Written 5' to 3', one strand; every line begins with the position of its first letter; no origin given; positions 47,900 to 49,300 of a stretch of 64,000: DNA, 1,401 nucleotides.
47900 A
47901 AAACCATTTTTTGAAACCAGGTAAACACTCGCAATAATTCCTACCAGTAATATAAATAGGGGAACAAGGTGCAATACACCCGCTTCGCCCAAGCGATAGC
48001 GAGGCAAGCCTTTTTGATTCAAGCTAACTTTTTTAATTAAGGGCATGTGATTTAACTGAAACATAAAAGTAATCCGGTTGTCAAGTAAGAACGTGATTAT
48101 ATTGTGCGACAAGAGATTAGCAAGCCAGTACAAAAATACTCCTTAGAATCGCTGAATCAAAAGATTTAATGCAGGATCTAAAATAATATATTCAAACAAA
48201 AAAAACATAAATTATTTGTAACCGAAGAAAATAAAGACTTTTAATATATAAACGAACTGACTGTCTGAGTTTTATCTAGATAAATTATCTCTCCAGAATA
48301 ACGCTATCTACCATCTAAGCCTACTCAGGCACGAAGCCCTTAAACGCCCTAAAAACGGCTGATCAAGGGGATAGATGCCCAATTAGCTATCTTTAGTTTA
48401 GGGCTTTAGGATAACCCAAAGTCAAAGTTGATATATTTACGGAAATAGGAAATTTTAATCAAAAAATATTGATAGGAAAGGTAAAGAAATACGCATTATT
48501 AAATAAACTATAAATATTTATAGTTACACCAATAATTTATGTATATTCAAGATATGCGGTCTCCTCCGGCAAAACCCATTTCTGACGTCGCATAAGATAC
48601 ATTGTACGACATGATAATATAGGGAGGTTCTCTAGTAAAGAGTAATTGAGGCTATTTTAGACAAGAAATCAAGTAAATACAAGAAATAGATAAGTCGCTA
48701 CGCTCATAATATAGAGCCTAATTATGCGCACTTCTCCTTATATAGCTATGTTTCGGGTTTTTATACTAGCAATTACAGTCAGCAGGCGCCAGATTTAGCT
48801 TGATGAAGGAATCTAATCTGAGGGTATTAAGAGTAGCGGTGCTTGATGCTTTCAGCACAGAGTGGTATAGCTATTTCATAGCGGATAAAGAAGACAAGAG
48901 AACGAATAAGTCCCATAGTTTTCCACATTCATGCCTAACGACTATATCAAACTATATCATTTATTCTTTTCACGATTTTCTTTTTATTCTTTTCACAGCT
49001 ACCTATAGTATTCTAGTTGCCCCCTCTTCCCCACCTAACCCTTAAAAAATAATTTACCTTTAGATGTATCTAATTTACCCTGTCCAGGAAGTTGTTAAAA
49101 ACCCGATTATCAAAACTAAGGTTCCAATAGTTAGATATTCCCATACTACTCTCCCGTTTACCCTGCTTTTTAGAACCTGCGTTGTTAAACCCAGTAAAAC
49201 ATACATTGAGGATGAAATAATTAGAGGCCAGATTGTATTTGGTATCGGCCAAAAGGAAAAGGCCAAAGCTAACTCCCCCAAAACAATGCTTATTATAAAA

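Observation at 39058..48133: Surface-protein locus with cohesin-like and dockerin-like modules, three large Cys-rich paralogs and an adjacent XerC/D-type recombinase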

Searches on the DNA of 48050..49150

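Call 25: search_rna_families(source=window, start=48050, end=49150, threshold=evalue, max_evalue=1, show_alignments=2)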
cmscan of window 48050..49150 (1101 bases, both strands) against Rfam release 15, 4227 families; matches with E-value up to 1: 0.
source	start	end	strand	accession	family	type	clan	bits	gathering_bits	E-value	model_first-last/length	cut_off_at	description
